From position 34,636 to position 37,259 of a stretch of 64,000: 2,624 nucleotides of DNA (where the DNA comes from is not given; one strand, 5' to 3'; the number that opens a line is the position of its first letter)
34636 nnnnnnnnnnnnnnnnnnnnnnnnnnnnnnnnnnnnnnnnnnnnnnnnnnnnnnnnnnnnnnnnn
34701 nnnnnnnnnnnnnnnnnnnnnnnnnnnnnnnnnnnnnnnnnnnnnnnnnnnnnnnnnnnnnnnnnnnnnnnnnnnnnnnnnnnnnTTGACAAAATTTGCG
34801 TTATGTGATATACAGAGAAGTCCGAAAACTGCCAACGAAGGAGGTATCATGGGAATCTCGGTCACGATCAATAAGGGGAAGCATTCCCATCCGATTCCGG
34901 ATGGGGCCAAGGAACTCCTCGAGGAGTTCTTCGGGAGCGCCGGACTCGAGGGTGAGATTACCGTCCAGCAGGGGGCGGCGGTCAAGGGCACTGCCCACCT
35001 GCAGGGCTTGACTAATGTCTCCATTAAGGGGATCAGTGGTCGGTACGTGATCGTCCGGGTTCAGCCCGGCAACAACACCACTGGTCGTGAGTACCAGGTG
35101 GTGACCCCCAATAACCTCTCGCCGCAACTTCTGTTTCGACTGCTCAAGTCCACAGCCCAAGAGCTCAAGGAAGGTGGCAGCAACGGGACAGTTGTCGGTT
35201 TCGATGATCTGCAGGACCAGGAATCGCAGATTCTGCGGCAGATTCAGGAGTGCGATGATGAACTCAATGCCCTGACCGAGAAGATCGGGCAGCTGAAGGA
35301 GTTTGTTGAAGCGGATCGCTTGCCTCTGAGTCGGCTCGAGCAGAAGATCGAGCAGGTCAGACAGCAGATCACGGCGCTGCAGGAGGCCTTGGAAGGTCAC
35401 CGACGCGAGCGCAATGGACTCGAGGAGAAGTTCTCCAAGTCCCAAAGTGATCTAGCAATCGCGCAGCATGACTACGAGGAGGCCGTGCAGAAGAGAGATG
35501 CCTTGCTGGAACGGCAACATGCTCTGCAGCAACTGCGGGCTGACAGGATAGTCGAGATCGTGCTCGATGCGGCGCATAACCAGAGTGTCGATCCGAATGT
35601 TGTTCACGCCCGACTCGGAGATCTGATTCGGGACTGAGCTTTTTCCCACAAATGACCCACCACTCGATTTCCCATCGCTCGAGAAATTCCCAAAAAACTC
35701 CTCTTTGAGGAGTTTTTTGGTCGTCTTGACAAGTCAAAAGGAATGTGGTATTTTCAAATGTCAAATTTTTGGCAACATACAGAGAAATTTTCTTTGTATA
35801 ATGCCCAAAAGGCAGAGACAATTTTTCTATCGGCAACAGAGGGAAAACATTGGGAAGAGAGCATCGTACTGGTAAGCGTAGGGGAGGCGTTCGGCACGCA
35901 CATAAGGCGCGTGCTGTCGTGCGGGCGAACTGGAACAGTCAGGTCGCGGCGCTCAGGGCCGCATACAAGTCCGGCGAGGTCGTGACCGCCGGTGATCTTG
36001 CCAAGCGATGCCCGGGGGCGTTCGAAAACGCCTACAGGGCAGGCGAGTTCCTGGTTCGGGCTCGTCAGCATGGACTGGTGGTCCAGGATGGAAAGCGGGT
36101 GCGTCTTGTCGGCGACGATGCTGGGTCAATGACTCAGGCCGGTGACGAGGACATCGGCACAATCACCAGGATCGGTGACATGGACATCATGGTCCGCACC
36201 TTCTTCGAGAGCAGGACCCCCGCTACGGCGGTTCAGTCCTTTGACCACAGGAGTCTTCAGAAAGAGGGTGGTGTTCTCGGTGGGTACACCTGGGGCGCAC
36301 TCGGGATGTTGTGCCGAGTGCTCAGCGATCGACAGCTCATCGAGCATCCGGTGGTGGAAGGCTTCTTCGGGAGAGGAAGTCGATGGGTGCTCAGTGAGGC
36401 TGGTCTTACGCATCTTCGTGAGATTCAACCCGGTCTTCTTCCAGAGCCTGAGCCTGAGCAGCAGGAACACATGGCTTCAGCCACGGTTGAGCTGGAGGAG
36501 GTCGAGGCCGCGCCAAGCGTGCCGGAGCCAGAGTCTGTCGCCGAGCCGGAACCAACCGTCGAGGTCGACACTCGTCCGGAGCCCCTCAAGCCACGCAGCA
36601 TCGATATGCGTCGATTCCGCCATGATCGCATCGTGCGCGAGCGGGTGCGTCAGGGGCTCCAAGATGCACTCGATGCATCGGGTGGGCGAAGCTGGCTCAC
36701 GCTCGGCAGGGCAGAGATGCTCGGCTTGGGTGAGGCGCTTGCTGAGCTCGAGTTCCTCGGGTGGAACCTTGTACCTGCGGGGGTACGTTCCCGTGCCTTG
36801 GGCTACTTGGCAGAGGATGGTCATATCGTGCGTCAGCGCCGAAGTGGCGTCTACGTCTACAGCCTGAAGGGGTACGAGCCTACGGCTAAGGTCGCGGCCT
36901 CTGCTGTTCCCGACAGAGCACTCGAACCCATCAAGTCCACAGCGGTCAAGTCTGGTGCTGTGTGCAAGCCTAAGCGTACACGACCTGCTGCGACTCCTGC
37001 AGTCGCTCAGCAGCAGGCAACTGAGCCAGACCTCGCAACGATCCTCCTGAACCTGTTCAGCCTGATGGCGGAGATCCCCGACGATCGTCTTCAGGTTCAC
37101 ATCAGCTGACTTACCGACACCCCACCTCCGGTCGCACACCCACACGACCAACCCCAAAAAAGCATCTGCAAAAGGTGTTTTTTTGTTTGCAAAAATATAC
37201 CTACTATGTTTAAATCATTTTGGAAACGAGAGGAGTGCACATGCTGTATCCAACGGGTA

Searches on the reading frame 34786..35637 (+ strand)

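Call 76: search_protein_families(library=phrogs, proteins=[window:34786-35637:+], max_evalue=0.01)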
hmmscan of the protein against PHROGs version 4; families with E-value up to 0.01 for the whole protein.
window:34786-35637:+ (283 aa): 4 families
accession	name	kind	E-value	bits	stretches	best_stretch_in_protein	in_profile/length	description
phrog_77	-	DNA, RNA and nucleotide metabolism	0.0013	18.3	1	143-250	518-775/967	SbcC-like subunit of palindrome specific endonuclease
phrog_167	-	tail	0.0022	16.7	1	141-250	100-216/1555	tail length tape measure protein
phrog_32642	-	unknown function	0.0073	15.9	0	140-213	477-550/743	-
phrog_1272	-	tail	0.0098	14.6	0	120-222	107-218/1606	tail length tape measure protein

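Call 77: search_protein_families(library=padloc, proteins=[window:34786-35637:+], max_evalue=0.01)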
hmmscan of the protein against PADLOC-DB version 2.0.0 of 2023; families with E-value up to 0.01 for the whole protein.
window:34786-35637:+ (283 aa): 20 families
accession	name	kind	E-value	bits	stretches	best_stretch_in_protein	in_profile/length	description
PDLC03868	LmuB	-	7.6e-05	19.2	1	140-249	624-736/1035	-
PDLC03862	LmuB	-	0.00012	18.6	1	139-253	192-307/643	-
PDLC02750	PbeC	-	0.00018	18.2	1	131-235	168-273/629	PbeC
PDLC03865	LmuB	-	0.00021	17.6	1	141-251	361-463/1007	-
PDLC00553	JetC2|JetC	-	0.00021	17.3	1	143-264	891-1007/1361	DUF3584 domain; MukB-like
PDLC00580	JetC3|JetC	-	0.00032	17.1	1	140-248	273-381/1068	DUF3584 domain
PDLC00519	JetC1|JetC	-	0.00038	16.8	1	149-255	666-772/1097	DUF3584 domain; MukB-like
PDLC00551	JetC2|JetC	-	0.0007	15.5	1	140-250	877-985/1365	DUF3584 domain; MukB-like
PDLC00581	JetC3|JetC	-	0.00073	15.4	1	143-250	479-584/1473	DUF3584 domain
PDLC00582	JetC3|JetC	-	0.00093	15.1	1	142-254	872-986/1472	DUF3584 domain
PDLC02668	DndD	-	0.0015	15.6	1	134-261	399-521/659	DndD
PDLC00550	JetC2|JetC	-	0.0024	13.7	1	147-246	857-954/1355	DUF3584 domain; MukB-like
PDLC03863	LmuB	-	0.0026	14.5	1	142-245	197-295/610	-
PDLC00512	JetC1|JetC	-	0.0029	13.7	1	150-252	650-748/1123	DUF3584 domain; MukB-like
PDLC00554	JetC2|JetC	-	0.0042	14.4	1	110-255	204-347/390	DUF3584 domain; MukB-like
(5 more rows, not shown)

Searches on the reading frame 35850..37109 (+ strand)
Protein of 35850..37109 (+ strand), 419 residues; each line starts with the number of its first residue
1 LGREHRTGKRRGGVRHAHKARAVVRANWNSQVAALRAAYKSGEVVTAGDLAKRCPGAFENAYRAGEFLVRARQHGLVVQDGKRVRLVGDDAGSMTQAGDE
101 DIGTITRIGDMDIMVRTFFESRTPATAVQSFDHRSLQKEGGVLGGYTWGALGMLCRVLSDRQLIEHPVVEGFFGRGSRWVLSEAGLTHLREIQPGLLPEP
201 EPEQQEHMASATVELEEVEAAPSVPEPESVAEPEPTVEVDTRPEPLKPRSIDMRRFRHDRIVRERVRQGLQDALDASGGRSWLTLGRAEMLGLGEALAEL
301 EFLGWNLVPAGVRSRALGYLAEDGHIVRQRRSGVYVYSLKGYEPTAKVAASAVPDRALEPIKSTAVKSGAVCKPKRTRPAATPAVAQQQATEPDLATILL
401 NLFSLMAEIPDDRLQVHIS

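Call 10: search_protein_families(library=pfam, proteins=[window:35850-37109:+], max_evalue=0.1)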
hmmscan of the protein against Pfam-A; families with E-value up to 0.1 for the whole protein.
window:35850-37109:+ (419 aa): 1 family
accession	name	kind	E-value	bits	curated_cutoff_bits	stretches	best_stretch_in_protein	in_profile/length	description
PF05887.16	Trypan_PARP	-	0.02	15.3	100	1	194-245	65-111/134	Procyclic acidic repetitive protein (PARP)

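Call 76: search_protein_families(library=phrogs, proteins=[window:35850-37109:+], max_evalue=0.01)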
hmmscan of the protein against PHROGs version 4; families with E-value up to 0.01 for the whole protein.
window:35850-37109:+ (419 aa): 0 families

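Call 77: search_protein_families(library=padloc, proteins=[window:35850-37109:+], max_evalue=0.01)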
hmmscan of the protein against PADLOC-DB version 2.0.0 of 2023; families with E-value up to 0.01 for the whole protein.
window:35850-37109:+ (419 aa): 0 families
